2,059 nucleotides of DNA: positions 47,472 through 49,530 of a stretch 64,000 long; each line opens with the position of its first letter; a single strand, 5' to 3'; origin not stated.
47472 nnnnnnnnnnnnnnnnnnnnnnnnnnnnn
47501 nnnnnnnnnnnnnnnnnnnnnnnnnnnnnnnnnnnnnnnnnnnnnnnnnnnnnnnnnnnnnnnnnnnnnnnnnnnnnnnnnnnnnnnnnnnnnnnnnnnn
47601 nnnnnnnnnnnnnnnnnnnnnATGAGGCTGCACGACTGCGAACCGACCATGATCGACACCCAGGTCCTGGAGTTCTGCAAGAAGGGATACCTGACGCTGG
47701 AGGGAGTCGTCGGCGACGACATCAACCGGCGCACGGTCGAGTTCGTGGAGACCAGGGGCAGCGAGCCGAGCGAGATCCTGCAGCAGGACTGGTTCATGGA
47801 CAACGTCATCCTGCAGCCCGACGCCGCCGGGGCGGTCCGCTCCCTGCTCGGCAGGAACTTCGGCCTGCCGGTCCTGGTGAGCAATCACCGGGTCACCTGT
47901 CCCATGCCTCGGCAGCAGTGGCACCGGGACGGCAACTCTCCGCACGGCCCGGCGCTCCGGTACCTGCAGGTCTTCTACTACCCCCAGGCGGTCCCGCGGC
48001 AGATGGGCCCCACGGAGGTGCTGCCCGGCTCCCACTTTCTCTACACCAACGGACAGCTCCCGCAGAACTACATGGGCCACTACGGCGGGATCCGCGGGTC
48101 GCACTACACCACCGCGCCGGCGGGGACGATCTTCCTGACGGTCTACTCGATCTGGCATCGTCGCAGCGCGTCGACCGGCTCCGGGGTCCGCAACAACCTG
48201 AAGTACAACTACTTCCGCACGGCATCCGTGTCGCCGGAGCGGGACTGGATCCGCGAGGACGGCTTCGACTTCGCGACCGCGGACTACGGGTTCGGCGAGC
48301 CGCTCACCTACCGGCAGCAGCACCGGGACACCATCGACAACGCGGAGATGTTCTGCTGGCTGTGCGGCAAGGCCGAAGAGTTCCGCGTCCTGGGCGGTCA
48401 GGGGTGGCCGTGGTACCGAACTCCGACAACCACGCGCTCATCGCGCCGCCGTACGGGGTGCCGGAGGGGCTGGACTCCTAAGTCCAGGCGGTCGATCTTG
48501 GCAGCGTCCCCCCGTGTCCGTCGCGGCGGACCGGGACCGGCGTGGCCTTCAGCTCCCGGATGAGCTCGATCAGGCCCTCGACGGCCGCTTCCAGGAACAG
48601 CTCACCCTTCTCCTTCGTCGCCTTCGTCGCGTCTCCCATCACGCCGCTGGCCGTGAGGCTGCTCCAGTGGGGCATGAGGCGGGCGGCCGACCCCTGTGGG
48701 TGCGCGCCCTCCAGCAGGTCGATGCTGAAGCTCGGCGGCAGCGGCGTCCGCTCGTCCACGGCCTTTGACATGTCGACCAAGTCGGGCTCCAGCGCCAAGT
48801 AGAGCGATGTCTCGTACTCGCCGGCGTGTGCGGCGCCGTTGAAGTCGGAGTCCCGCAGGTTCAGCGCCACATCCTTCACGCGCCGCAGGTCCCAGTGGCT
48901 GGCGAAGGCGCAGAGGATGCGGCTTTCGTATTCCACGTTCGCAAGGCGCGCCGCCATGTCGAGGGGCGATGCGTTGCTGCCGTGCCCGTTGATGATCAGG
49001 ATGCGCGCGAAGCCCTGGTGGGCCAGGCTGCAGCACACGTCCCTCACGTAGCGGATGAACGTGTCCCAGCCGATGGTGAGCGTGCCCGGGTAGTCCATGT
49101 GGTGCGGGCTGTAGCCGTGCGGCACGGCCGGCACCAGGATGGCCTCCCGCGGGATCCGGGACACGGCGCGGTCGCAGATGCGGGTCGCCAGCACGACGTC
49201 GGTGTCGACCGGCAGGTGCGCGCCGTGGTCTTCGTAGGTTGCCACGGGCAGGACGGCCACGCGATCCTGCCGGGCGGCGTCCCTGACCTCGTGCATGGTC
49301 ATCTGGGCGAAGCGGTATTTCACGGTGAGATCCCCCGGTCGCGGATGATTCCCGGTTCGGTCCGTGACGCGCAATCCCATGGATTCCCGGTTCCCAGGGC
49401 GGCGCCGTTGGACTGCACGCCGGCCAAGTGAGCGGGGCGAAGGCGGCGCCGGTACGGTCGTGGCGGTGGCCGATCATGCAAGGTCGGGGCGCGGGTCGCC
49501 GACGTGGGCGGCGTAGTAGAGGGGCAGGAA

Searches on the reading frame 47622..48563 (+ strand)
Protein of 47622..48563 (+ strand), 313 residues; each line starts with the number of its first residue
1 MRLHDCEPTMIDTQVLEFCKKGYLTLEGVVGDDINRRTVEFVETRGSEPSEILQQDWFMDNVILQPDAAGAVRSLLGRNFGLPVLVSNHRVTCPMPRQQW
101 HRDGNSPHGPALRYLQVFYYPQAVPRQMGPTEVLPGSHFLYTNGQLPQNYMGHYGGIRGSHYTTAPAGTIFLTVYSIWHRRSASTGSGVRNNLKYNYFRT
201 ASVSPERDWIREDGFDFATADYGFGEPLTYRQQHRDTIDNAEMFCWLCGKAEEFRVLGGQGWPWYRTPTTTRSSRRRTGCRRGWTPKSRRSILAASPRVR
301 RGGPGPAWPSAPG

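Call 5: search_protein_families(library=pfam, proteins=[window:47622-48563:+], max_evalue=0.01)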
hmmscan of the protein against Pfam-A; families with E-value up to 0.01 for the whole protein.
window:47622-48563:+ (313 aa): 0 families

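Call 6: search_protein_families(library=ncbifam, proteins=[window:47622-48563:+], max_evalue=0.1)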
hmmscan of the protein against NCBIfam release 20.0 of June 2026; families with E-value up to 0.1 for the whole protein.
window:47622-48563:+ (313 aa): 0 families

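Call 7: search_protein_families(library=pfam, proteins=[window:47622-48563:+], max_evalue=10)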
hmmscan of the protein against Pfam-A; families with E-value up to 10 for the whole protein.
window:47622-48563:+ (313 aa): 1 family
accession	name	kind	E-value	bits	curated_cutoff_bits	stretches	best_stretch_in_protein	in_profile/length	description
PF05721.19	PhyH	-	0.023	15.4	22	1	85-140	98-152/213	Phytanoyl-CoA dioxygenase (PhyH)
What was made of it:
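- On PhyH Fe(II)/2OG dioxygenase (PF05721): phyB: The window copy scores 15.4 bits against a cut-off of 22 (E 0.023, call 7).
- Checked: (ii) The window's phyB does not itself reach the Pfam PhyH threshold (E 0.023, 15.4 bits against a cut-off of 22; call 7).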

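Call 13: find_homologous_proteins(query=window:47622-48422:+)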
Query window:47622-48422:+ (267 aa): 882 proteins with E <= 0.001 among 1412 candidates; the best 120 are listed.
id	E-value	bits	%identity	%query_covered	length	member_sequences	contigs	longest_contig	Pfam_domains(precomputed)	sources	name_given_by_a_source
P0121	1.6e-172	590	94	99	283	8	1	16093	-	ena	-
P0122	1.1e-157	542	85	99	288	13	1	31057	-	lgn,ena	-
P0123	3.2e-156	537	83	99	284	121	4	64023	-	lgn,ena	-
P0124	8.8e-156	535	83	99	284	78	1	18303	-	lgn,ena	-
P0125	4.7e-139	480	90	85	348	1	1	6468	-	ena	-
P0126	2.2e-137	475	75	99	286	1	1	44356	-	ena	-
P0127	6.1e-134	464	76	95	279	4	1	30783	-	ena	-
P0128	1.3e-133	463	77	99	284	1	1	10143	-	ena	-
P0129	1.2e-132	459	73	99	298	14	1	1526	-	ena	-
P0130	4.1e-124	431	70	99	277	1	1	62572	-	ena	-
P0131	2.4e-115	403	66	98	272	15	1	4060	-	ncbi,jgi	-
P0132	5.2e-115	402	63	100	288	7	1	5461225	PF05721.20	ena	-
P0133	1.9e-114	400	66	99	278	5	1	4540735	-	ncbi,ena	-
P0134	2.7e-114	399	66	99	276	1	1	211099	-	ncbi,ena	-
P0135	2.9e-114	399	64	99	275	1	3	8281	PF05721.20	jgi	jgi:hypothetical protein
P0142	5.0e-111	389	64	99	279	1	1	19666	PF05721.20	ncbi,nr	ncbi:MAG: phytanoyl-CoA dioxygenase family protein [Candidatus Poribacteria bacterium]|nr:phytanoyl-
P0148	1.8e-110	387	63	100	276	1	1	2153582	PF05721.20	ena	-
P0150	2.3e-110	386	63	99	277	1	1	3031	PF05721.20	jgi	jgi:hypothetical protein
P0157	2.1e-109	383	63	100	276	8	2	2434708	PF05721.20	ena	-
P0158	2.3e-109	383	65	99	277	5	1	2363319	PF05721.20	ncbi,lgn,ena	-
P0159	3.3e-109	383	62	98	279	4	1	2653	PF05721.20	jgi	jgi:hypothetical protein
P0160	3.9e-109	382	63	99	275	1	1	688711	PF05721.20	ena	-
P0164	8.0e-109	381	63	99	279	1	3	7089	PF05721.20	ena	-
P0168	1.5e-108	380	61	99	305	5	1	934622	PF05721.20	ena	-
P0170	2.8e-108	379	62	99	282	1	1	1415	PF05721.20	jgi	jgi:hypothetical protein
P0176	5.3e-107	375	64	99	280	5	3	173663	PF05721.20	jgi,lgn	jgi:hypothetical protein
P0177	9.2e-107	375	62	98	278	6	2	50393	PF05721.20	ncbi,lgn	-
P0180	2.7e-106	373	61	98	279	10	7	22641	PF05721.20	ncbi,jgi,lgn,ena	-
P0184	1.5e-105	371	61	99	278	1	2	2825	PF05721.20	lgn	-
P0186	3.0e-105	370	62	98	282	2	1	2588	PF05721.20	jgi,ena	jgi:hypothetical protein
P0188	4.6e-105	369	63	99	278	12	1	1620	PF05721.20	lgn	-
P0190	9.2e-105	368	60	99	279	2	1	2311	PF05721.20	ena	-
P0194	1.8e-104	367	64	99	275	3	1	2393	PF05721.20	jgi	jgi:Phytanoyl-CoA dioxygenase (PhyH)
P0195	2.3e-104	367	60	99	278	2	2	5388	PF05721.20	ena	-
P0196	2.4e-104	367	61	99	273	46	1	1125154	PF05721.20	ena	-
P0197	2.6e-104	366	61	99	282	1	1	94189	PF05721.20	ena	-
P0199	3.3e-104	366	60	99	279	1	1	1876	PF05721.20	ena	-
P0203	4.7e-104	366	62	98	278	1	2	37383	PF05721.20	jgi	jgi:hypothetical protein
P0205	6.2e-104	365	62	99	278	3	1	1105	PF05721.20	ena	-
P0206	6.3e-104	365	62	99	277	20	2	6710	PF05721.20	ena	-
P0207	1.2e-103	364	59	98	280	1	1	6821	PF05721.20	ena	-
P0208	1.7e-103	364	61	99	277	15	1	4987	PF05721.20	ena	-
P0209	2.0e-103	364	56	99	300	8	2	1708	PF05721.20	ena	-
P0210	2.9e-103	363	62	99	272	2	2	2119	PF05721.20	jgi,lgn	jgi:hypothetical protein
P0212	6.2e-103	362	63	99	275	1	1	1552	PF05721.20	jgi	jgi:hypothetical protein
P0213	6.3e-103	362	60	99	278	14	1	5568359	PF05721.20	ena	-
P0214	1.5e-102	361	62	99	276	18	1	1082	PF05721.20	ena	-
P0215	2.0e-102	360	62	99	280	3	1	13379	PF05721.20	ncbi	-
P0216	2.1e-102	360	62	99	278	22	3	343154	PF05721.20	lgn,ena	-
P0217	2.4e-102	360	61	99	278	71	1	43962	PF05721.20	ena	-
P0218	2.5e-102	360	60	97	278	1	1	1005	PF05721.20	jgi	jgi:hypothetical protein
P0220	3.6e-102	359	59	99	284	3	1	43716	PF05721.20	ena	-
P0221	4.9e-102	359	62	99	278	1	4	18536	PF05721.20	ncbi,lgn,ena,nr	ncbi:MAG: hypothetical protein CL878_05545 [Dehalococcoidia bacterium]|nr:hypothetical protein [Deha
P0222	6.3e-102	359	59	99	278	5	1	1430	PF05721.20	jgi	jgi:hypothetical protein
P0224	8.0e-102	358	60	99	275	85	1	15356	PF05721.20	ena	-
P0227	1.6e-101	357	60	99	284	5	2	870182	PF05721.20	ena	-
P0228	1.7e-101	357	60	99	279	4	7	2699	PF05721.20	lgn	-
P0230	2.4e-101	357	58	97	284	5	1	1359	PF05721.20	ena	-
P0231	3.7e-101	356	60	97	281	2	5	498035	PF05721.20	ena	-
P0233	6.3e-101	355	58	99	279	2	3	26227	PF05721.20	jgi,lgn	-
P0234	6.5e-101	355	55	99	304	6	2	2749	PF05721.20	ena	-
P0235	9.8e-101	355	61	99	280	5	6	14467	PF05721.20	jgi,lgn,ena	jgi:hypothetical protein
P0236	1.1e-100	355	60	99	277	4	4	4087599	PF05721.20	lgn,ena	-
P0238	1.6e-100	354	59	99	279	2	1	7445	PF05721.20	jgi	jgi:hypothetical protein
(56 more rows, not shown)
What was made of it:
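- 47622..48563 (+): phyB: dioxygenase of a divergent PhyH clade, coupled to small B by an ATGA overlap. The ORF as it stands ends at 48563. The ancestral gene ends at 48481; a 2-nt insertion at 48410-48411 shifts the last ~22 codons. It has 882 homologues of about 276-285 aa, many carrying precomputed PF05721 hits (call 13).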

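Call 36: search_solved_structures(query=A2, max_evalue=1, show_alignments=1)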
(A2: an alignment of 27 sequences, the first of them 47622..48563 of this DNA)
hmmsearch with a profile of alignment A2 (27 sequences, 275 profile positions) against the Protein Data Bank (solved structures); distinct sequences matched with E-value up to 1: 2.
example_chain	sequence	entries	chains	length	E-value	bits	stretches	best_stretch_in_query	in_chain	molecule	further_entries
3emr_A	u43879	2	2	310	0.0052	19.2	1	12-144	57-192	EctD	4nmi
4mhr_A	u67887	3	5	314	0.42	13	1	13-144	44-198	Ectoine hydroxylase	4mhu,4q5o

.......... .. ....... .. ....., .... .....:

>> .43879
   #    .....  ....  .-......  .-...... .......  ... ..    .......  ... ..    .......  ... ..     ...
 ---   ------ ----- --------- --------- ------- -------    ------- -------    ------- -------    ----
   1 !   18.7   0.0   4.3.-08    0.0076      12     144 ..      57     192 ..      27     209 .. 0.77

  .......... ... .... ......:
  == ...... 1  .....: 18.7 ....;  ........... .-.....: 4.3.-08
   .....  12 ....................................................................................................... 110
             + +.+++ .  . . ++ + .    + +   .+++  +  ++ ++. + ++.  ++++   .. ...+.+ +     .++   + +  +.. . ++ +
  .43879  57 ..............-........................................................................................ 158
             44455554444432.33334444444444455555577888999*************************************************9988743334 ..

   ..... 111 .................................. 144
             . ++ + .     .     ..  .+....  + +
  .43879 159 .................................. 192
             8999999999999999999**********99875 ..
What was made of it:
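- On PhyH Fe(II)/2OG dioxygenase (PF05721): phyB: The family profile matches EctD (3emr) at E 0.005 (call 36). The HMMER alignment of the family profile to EctD covers the WHRD region (call 36).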

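Call 53: search_protein_families(library=pfam, alignment_id=A2, max_evalue=0.001)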
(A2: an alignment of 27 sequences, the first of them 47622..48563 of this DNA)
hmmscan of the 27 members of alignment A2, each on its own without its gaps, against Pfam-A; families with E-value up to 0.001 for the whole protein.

A. member 1, window:47622-48563:+ (313 aa): 0 families

B. families by the number of members that match (of 27 scanned): 1 family
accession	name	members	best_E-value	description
PF05721.19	PhyH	23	1.6e-10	Phytanoyl-CoA dioxygenase (PhyH)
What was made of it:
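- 47622..48563 (+): 23 of 27 family members match Pfam PhyH (call 53).
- On PhyH Fe(II)/2OG dioxygenase (PF05721): phyB: However, 23 of 27 family members match at E <= 1e-3 (best 1.6e-10, call 53).
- Checked: Its family does: 23 of 27 members match (call 53).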

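Call 59: search_protein_families(library=padloc, proteins=[window:47622-48422:+], max_evalue=0.01)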
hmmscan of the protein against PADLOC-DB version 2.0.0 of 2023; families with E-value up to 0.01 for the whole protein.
window:47622-48422:+ (267 aa): 0 families

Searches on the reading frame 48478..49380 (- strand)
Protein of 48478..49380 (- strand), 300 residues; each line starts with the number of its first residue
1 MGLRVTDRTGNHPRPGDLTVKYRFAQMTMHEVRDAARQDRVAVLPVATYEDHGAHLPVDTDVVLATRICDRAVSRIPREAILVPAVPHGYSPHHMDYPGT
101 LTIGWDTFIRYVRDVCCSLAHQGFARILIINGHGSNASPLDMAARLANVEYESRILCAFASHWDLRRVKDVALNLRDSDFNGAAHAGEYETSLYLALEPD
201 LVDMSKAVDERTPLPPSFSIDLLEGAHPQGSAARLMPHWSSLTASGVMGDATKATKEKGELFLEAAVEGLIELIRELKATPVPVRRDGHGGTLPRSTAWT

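Call 5: search_protein_families(library=pfam, proteins=[window:48478-49380:-], max_evalue=0.01)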
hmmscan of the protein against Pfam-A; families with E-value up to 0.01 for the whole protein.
window:48478-49380:- (300 aa): 1 family
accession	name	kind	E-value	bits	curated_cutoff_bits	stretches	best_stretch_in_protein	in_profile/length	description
PF02633.19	Creatininase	-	9.5e-71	238.4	31.3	1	25-274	1-238/238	Creatinine amidohydrolase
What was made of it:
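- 48478..49380 (-): Creatininase-family amidohydrolase, convergent with phyB. It is a neighbour and is not shown to belong to the module. Pfam Creatininase 9.5e-71 (call 5).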
